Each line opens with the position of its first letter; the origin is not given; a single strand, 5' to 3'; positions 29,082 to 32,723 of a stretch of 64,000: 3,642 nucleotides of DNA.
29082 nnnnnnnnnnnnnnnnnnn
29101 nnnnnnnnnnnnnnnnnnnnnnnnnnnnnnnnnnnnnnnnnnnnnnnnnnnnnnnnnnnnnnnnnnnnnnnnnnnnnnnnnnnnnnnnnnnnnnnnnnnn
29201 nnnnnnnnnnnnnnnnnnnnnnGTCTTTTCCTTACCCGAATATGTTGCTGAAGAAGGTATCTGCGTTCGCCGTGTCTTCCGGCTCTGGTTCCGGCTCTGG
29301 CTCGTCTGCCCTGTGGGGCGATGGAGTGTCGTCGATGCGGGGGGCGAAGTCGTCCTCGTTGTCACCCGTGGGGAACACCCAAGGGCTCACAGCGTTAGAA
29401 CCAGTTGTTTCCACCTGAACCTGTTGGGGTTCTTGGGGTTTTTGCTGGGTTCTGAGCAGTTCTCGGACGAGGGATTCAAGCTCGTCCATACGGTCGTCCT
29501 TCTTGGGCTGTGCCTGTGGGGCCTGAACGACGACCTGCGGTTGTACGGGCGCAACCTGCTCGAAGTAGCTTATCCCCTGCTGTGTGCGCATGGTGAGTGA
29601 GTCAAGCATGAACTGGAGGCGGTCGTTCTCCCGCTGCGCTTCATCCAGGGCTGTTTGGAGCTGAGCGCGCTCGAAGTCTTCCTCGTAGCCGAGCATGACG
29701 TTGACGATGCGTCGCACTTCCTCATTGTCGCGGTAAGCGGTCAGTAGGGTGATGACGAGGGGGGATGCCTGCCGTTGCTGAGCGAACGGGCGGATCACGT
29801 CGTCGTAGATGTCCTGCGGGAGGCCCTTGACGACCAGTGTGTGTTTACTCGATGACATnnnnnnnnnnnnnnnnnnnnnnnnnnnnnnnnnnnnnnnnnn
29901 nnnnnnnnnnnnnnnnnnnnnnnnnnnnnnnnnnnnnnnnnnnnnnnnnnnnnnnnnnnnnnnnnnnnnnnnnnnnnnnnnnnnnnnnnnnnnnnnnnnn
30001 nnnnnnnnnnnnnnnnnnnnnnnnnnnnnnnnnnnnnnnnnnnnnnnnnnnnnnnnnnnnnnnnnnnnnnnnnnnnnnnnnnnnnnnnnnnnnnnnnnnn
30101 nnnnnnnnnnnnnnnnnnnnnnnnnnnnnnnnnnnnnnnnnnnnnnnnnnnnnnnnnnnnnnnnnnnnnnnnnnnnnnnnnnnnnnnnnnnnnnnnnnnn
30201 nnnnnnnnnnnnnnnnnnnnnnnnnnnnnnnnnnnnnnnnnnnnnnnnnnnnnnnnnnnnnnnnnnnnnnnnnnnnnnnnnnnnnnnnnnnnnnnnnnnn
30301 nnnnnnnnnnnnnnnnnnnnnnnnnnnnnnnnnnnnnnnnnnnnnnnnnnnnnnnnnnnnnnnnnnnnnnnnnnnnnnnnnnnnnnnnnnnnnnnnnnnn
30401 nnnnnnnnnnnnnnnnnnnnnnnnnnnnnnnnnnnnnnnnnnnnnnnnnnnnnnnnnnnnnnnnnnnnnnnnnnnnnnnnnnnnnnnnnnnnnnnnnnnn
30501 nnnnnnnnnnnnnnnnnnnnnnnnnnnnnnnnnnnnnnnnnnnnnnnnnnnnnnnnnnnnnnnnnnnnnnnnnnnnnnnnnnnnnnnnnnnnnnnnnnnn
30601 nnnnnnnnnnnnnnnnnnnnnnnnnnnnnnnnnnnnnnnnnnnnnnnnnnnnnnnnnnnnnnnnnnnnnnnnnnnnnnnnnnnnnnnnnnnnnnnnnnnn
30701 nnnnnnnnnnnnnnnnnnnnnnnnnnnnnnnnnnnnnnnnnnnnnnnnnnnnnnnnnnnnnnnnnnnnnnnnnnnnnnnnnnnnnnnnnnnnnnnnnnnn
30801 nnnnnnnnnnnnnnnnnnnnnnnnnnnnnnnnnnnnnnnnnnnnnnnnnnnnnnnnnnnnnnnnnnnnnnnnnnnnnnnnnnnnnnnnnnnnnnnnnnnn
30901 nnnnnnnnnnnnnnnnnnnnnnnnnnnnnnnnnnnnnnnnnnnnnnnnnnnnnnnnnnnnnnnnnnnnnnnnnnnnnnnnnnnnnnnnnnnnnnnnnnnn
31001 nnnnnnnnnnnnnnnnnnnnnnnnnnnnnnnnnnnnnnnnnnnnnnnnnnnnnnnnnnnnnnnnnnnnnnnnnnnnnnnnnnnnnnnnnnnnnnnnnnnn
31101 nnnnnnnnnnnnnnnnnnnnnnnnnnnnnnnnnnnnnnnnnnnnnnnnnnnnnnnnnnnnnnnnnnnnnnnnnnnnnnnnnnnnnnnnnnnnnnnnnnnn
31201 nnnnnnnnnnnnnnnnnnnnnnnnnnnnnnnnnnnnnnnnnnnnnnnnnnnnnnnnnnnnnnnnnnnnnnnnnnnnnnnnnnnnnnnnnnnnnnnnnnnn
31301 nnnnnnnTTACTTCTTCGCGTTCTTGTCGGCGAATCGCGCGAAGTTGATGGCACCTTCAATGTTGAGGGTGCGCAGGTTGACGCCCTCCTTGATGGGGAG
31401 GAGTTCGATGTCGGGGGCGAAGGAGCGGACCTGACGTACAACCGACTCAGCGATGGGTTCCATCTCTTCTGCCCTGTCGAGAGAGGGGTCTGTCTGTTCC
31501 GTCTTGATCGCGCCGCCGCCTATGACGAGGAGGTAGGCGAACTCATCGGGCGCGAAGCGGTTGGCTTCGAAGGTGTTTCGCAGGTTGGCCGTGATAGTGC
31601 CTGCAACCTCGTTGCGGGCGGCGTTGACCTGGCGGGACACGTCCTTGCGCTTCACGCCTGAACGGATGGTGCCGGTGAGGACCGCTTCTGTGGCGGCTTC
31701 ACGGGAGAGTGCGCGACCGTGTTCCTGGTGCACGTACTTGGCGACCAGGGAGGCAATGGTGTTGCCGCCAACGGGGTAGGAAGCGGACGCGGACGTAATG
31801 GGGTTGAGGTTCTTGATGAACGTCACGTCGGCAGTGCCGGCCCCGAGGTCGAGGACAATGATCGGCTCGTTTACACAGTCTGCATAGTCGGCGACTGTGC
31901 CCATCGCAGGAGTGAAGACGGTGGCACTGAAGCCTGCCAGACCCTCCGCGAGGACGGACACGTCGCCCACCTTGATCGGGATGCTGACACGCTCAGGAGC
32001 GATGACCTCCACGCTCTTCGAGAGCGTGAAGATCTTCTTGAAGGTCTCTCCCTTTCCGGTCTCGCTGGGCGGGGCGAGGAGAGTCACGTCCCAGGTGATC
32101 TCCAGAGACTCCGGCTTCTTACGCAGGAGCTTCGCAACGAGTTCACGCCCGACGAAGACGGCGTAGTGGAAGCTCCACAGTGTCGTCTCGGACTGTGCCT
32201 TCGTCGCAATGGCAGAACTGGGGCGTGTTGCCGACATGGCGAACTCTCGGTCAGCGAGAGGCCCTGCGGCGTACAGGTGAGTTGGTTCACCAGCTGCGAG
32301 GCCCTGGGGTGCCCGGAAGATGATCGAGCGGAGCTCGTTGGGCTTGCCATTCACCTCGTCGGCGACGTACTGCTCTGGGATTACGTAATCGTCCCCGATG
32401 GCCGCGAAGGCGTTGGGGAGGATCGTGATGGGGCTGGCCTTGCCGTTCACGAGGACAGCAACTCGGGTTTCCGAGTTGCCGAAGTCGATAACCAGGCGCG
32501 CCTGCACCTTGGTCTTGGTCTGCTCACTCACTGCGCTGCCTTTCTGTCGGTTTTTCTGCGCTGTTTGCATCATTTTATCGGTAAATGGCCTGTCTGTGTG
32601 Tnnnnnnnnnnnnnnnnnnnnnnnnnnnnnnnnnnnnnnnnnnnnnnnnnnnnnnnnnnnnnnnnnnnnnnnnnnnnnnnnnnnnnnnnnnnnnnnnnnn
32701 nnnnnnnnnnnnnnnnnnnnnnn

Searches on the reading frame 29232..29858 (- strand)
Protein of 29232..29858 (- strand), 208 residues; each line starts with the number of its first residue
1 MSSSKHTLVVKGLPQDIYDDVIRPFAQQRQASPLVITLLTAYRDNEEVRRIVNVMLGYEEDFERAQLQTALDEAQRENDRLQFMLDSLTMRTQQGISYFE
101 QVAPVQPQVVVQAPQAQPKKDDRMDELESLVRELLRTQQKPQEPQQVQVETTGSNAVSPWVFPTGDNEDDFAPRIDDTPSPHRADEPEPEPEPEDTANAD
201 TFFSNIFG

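Call 9: search_protein_families(library=pfam, proteins=[window:29232-29858:-], max_evalue=0.01)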
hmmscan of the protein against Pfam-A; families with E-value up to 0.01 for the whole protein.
window:29232-29858:- (208 aa): 0 families

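Call 11: search_protein_families(library=phrogs, proteins=[window:29232-29858:-], max_evalue=0.001)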
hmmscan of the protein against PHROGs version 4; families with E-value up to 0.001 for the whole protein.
window:29232-29858:- (208 aa): 0 families

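Call 37: search_solved_structures(query=window:29232-29858:-, max_evalue=10)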
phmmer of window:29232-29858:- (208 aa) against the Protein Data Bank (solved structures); distinct sequences matched with E-value up to 10: 9.
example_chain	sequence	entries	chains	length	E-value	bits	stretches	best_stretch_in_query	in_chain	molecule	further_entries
8t5e_A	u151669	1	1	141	1.2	12.2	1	34-136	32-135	Bim_fulldiff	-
4aj5_1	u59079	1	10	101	1.4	12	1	47-101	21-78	SPINDLE AND KINETOCHORE-ASSOCIATED PROTEIN 3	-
1kbp_A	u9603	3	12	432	1.8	11.6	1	153-179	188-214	PURPLE ACID PHOSPHATASE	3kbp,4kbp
8brn_A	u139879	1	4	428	1.9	11.5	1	153-179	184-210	Fe(3+)-Zn(2+) purple acid phosphatase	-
4dhl_A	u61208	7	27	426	1.9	11.5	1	153-179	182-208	Purple acid phosphatase | Fe(3+)-Zn(2+) purple acid phosphatase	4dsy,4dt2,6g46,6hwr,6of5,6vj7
2qfp_A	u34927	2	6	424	1.9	11.5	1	153-179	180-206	Purple acid phosphatase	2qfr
6hwr_D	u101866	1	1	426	1.9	11.5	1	153-179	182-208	Fe(3+)-Zn(2+) purple acid phosphatase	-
6ofd_A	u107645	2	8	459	2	11.5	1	153-179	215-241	Fe(3+)-Zn(2+) purple acid phosphatase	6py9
3to3_A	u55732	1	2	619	2.1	11.4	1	5-131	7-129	Petrobactin biosynthesis protein AsbB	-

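Call 63: search_protein_families(library=ncbifam, proteins=[window:29232-29858:-], max_evalue=0.01)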
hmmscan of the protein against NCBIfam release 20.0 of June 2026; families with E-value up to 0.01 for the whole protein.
window:29232-29858:- (208 aa): 0 families

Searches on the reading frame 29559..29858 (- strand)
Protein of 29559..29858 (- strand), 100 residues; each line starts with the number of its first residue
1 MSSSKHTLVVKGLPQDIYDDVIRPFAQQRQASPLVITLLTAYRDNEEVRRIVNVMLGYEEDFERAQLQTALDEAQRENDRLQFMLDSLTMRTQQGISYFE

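Call 71: predict_structure(protein=window:29559-29858:-)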
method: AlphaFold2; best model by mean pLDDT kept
length: 100 residues; sequences in the alignment: 1
mean_pLDDT: 64.9   pTM: 0.31
mean pLDDT of the five models: 64.9, 64.3, 60.7, 59.3, 57.7
residues with pLDDT >= 90: 2; 70-90: 33; 50-70: 48; < 50: 17
segments of 3 or more residues with pLDDT < 50: 1-10, 23-25
pLDDT, mean of each block of 10 residues (from residue 1): 41 57 49 60 75 67 72 88 82 58
secondary structure, 60 per line:
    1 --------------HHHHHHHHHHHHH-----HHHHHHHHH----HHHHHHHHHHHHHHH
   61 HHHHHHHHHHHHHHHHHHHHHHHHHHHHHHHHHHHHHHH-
elements in order: H15-27 H33-41 H46-99
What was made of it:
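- Its single-sequence model is of low confidence (call 71).
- Tried and rejected: 208-aa protein: the single-sequence AF2 model had too low confidence to use for a fold search (call 71).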

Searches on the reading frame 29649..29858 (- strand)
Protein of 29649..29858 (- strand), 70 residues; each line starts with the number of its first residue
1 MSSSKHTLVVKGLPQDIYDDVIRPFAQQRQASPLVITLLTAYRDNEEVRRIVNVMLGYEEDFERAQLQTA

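Call 83: search_solved_structures(query=A2, max_evalue=10, show_alignments=2)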
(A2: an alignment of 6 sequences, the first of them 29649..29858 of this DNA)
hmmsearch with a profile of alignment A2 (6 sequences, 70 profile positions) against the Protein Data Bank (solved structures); distinct sequences matched with E-value up to 10: 13.
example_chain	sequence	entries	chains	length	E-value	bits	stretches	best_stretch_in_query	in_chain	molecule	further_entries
4hhu_A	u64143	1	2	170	0.056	16.6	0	2-20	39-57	OR280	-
3goq_A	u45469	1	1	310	0.19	14.9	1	27-67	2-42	Ferrochelatase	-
2ac2_A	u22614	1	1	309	0.44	13.7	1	28-67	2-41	Ferrochelatase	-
2h1w_A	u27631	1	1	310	0.64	13.2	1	27-67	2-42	Ferrochelatase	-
1ak1_A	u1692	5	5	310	0.65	13.2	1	27-67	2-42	FERROCHELATASE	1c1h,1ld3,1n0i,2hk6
2h1v_A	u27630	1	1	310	0.65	13.2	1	27-67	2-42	Ferrochelatase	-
2m7z_A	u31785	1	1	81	0.74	13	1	29-55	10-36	CD63-like protein Sm-TSP-2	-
9kta_A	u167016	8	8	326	0.74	13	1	27-67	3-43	Coproporphyrin III ferrochelatase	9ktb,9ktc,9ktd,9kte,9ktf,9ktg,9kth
2q3j_A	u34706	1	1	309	0.82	12.9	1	28-67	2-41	Ferrochelatase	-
1doz_A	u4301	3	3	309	0.82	12.9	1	28-67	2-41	FERROCHELATASE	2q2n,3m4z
2ac4_A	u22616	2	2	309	0.82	12.9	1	28-67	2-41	Ferrochelatase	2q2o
8aw4_B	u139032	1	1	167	1.2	12.3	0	35-65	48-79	ALPHAREP bGFPD-YY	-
9sah_A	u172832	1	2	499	4.2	10.6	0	35-66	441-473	E4-NB2 synthetic fusion protein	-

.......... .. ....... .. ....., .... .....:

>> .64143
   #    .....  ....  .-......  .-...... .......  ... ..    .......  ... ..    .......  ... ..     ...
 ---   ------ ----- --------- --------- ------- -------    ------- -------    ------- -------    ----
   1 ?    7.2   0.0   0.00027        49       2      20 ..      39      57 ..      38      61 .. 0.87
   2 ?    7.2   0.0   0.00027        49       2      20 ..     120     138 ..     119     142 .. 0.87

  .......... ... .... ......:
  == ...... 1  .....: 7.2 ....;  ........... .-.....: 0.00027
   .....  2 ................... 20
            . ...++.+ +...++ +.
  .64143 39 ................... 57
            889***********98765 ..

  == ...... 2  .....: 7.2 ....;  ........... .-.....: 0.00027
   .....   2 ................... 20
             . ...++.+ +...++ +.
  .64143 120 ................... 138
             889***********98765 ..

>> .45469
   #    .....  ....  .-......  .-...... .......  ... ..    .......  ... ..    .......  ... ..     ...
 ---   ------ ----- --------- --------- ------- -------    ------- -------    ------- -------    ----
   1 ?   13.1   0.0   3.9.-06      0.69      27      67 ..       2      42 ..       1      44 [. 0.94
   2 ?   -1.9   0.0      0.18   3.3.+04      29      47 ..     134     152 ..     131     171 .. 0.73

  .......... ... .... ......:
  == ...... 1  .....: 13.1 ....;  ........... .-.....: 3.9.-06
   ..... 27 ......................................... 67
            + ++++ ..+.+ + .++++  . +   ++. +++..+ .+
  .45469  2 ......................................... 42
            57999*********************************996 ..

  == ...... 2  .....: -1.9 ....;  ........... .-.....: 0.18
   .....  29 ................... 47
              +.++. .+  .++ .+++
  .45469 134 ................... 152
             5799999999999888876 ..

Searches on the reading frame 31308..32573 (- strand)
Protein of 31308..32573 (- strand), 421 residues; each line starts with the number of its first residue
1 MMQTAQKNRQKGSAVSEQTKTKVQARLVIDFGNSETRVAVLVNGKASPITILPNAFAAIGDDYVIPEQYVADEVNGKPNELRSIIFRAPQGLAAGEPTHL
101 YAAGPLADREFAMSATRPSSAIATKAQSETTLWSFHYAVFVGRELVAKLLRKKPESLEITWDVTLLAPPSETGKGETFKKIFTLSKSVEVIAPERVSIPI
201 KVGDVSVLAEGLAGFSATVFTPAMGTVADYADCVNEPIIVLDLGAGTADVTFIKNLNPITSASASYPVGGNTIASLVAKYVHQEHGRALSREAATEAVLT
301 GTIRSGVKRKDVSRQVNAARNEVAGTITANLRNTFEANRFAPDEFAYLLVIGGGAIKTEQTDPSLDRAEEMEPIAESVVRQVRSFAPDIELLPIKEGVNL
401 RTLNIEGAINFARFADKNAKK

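Call 9: search_protein_families(library=pfam, proteins=[window:31308-32573:-], max_evalue=0.01)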
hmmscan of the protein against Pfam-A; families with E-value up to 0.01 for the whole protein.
window:31308-32573:- (421 aa): 4 families
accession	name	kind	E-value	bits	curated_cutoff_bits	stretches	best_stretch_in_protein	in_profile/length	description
PF21522.3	MreB-like_C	-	2.7e-13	51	27.8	1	240-357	1-116/123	Archaeal actin homologue MreB-like, C-terminal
PF06723.19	MreB_Mbl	-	2.1e-05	23.9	27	1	239-296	148-203/327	MreB/Mbl protein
PF14450.12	FtsA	-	0.0016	19.2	31.8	0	240-288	2-48/127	Cell division protein FtsA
PF00022.25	Actin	-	0.0084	15.2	27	0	236-284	142-190/410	Actin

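Call 11: search_protein_families(library=phrogs, proteins=[window:31308-32573:-], max_evalue=0.001)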
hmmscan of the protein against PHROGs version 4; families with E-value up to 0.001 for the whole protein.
window:31308-32573:- (421 aa): 2 families
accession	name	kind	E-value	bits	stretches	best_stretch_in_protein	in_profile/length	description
phrog_691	-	DNA, RNA and nucleotide metabolism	7.1e-17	62.6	1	171-357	113-290/329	partition protein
phrog_22570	-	unknown function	0.00015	21.3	1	237-308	151-212/682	-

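Call 27: search_dna_similar(query=window:31308-32573:-, collection=plasmids, mode=protein, max_rows=15)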
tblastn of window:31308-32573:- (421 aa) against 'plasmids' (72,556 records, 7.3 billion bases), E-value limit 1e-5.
Records with a match: 10; places in all: 10; records where one place covers at least 80% of the query: 10.
Best place of each record, by identity: <60% 10.
By first word of the organism name: Bacillus 10.
By predicted mobility (MOB-suite, as given by PLSDB): non-mobilizable 10.
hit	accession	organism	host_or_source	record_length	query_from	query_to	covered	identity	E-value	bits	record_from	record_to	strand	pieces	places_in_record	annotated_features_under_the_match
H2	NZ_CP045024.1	Bacillus thuringiensis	whole organism,soil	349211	17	396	90%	23.7%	4e-24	112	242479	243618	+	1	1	ParM/StbA family protein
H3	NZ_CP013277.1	Bacillus thuringiensis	Vectobac,bacterial clone,Commercial ...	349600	17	396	90%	23.7%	4e-24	112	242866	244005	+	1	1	ParM/StbA family protein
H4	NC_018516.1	Bacillus thuringiensis HD-789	-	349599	17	396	90%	23.7%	4e-24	112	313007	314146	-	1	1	ParM/StbA family protein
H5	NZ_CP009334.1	Bacillus thuringiensis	-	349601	17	396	90%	23.7%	4e-24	112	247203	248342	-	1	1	ParM/StbA family protein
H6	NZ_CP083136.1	Bacillus thuringiensis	whole organism,Biopesticide Solbac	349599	17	396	90%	23.7%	4e-24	112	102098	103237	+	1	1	ParM/StbA family protein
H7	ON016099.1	Bacillus thuringiensis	-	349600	17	396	90%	23.7%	4e-24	112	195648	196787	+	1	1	hypothetical protein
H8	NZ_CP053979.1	Bacillus thuringiensis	-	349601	17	396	90%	23.7%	4e-24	112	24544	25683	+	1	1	ParM/StbA family protein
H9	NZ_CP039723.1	Bacillus thuringiensis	whole organism,soil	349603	17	396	90%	23.7%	4e-24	112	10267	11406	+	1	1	ParM/StbA family protein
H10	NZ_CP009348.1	Bacillus thuringiensis HD1002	Sewage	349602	17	396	90%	23.7%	4e-24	112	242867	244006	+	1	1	ParM/StbA family protein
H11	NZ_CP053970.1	Bacillus thuringiensis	-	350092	17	396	90%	23.7%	4e-24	112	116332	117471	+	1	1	ParM/StbA family protein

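Call 29: find_homologous_proteins(query=window:31308-32573:-)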
Query window:31308-32573:- (421 aa): 17 proteins with E <= 0.001 among 8000 candidates.
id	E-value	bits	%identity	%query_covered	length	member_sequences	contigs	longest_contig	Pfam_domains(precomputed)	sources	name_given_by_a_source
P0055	1.5e-238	809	90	97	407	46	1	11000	PF06723.20,PF21522.4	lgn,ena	-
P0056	5.4e-238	808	90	97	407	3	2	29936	PF06723.20,PF21522.4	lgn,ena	-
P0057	6.9e-238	807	90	97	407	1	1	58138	PF06723.20,PF21522.4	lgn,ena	-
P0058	9.0e-235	797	90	96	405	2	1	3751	PF06723.20,PF21522.4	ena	-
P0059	8.2e-234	794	87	100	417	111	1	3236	PF06723.20,PF21522.4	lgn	-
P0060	8.7e-227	771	87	97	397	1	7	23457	PF06723.20,PF21522.4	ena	-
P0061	2.4e-226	769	87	99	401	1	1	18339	PF21522.4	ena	-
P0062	2.0e-211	720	82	97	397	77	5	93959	PF21522.4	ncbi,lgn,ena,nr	ncbi:MAG: ParM/StbA family protein [Schaalia sp.]|nr:ParM/StbA family protein [Schaalia sp.]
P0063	8.8e-207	705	84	97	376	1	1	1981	PF21522.4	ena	-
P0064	8.4e-203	692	82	97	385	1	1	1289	PF21522.4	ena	-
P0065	6.8e-179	613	91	73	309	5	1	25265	PF21522.4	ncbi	-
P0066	2.1e-153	529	91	63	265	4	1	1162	-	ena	-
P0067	9.7e-151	520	79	73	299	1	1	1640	PF21522.4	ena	-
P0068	9.0e-149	514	95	60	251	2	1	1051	-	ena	-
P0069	2.4e-147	509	94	60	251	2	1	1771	-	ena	-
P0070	5.2e-35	140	30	94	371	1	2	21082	PF06723.20,PF21522.4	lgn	-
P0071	6.5e-33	133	27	93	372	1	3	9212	PF21522.4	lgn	-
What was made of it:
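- Pfam PF21522 2.7e-13, phrog_691 'partition protein' 7e-17, tblastn to annotated ParM/StbA at 24% over 90%, and a homologue named ParM/StbA [Schaalia sp.] (calls 9, 11, 27, 29).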

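Call 31: find_encoding_contigs(protein=P0070, flank=10000, max_places=4)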
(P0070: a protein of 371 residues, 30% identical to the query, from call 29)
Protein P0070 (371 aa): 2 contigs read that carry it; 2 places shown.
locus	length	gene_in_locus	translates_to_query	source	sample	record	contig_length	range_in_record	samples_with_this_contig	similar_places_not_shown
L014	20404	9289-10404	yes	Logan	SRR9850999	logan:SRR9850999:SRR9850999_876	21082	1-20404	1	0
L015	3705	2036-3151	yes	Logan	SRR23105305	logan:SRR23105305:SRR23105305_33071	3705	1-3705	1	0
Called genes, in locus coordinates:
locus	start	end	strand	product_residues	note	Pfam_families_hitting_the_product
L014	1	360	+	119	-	?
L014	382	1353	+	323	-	-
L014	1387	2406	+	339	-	-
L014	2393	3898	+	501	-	PF00437:T2SSE, PF00005:ABC_tran (faint), PF13401:AAA_22 (faint)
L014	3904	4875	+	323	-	-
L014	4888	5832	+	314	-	-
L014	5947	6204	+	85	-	-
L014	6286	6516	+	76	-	-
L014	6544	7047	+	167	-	-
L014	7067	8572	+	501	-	-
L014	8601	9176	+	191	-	-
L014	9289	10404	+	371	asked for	PF06723:MreB_Mbl (faint), PF21522:MreB-like_C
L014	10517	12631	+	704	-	-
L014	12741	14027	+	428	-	PF00644:PARP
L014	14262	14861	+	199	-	-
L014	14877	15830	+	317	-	PF02739:5_3_exonuc_N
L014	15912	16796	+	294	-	-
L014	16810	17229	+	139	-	-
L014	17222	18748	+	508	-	-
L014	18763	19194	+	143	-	-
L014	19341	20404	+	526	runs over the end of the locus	PF00395:SLH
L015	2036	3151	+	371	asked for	PF06723:MreB_Mbl (faint), PF21522:MreB-like_C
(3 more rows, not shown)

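Call 32: find_encoding_contigs(protein=P0071, flank=10000, max_places=4)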
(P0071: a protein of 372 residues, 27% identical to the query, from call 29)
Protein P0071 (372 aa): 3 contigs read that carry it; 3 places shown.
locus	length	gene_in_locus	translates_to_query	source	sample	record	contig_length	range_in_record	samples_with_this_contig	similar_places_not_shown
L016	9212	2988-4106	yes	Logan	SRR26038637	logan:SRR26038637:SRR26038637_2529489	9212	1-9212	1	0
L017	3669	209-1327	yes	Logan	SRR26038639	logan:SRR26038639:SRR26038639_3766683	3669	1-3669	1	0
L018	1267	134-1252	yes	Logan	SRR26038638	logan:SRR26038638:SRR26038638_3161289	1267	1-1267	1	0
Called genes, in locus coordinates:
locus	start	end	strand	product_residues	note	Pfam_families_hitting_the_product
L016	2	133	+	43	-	?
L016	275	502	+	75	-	-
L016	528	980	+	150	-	-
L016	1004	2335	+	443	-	-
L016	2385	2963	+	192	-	-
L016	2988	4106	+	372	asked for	PF21522:MreB-like_C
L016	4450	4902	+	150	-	PF01928:CYTH (weak)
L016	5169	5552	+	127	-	-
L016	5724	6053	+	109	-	-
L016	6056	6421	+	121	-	PF13451:zf_Tbcl (weak)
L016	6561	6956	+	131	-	-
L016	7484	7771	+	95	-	-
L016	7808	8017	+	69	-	-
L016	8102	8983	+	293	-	-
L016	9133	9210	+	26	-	?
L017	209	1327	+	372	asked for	PF21522:MreB-like_C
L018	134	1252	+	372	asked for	PF21522:MreB-like_C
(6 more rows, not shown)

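Call 39: search_solved_structures(query=window:31308-32573:-, max_evalue=0.1)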
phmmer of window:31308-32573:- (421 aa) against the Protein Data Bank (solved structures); distinct sequences matched with E-value up to 0.1: 0.

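Call 63: search_protein_families(library=ncbifam, proteins=[window:31308-32573:-], max_evalue=0.01)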
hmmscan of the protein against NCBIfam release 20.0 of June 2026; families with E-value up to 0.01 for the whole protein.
window:31308-32573:- (421 aa): 6 families
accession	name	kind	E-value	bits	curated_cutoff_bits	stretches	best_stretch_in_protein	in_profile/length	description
NF010498.0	PRK13917.1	equivalog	1.4e-07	31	417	1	172-355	126-302/344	plasmid segregation protein ParM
NF053558.1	BeeR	equivalog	4.9e-05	22.5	530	1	228-284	152-207/349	BeeR family actin-like protein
NF010539.0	PRK13927.1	subfamily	0.00018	20.5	293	1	238-307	153-218/339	rod shape-determining protein MreB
TIGR03739.1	PRTRC_D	hypoth_equivalog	0.0017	17.4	214.8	1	235-356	166-285/320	PRTRC system protein D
NF045709.1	Amuc_1101_fam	equivalog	0.0047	15.8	650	1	229-291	172-230/608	Amuc_1101 family PilM-like pilus complex protein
TIGR00904.1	mreB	subfamily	0.0052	15.9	365.75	0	239-317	153-228/334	MreB/Mrl family cell shape determining protein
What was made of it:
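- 31308..32573 (-): Gene 5, actin-fold ParM/Alp-type ATPase. Relatives place the start codon 4-24 codons further downstream (397-417 aa). calls 9, 11, 27, 29, 63
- On Type II (ParMRC/Alp) partition locus: centromere parC: PF21522 2.7e-13; phrog_691 7e-17; NF010498 ParM 1.4e-7 (below its cut-off); tblastn to ParM/StbA at 24% over 90% (calls 9, 11, 27, 63)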

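Call 108: get_annotated_region(hit=H4, flank=4000)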
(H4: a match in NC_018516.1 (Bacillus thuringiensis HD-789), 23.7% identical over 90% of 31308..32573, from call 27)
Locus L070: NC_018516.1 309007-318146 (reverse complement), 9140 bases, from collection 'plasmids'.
description: Bacillus thuringiensis HD-789 plasmid pBTHD789-1, complete sequence
organism: Bacillus thuringiensis HD-789 (NCBI taxid 1217737)
taxonomy: Bacteria; Bacillota; Bacilli; Bacillales; Bacillaceae; Bacillus; Bacillus thuringiensis; Bacillus thuringiensis HD-789
host: -; source: -; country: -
typing (MOB-suite, as given by PLSDB): non-mobilizable
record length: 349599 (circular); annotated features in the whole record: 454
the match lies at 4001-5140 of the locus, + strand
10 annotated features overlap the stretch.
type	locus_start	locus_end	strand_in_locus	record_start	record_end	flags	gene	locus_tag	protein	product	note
CDS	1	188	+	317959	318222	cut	-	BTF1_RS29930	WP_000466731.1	hypothetical protein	-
CDS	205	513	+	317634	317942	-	-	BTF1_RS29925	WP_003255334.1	hypothetical protein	-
CDS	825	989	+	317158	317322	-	-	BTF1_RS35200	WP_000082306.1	hypothetical protein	-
CDS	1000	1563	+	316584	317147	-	-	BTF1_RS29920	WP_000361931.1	hypothetical protein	-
CDS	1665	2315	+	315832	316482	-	-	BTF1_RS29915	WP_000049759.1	reverse transcriptase-like protein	-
CDS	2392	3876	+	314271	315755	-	-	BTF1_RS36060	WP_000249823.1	hypothetical protein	-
CDS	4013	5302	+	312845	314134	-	-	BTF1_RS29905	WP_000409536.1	ParM/StbA family protein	GO:0030541 - plasmid partitioning [Evidence IEA]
CDS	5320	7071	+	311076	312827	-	-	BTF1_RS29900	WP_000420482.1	hypothetical protein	-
CDS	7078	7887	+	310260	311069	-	-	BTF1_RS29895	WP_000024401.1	hypothetical protein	-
CDS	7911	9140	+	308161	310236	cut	-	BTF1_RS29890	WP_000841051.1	hypothetical protein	-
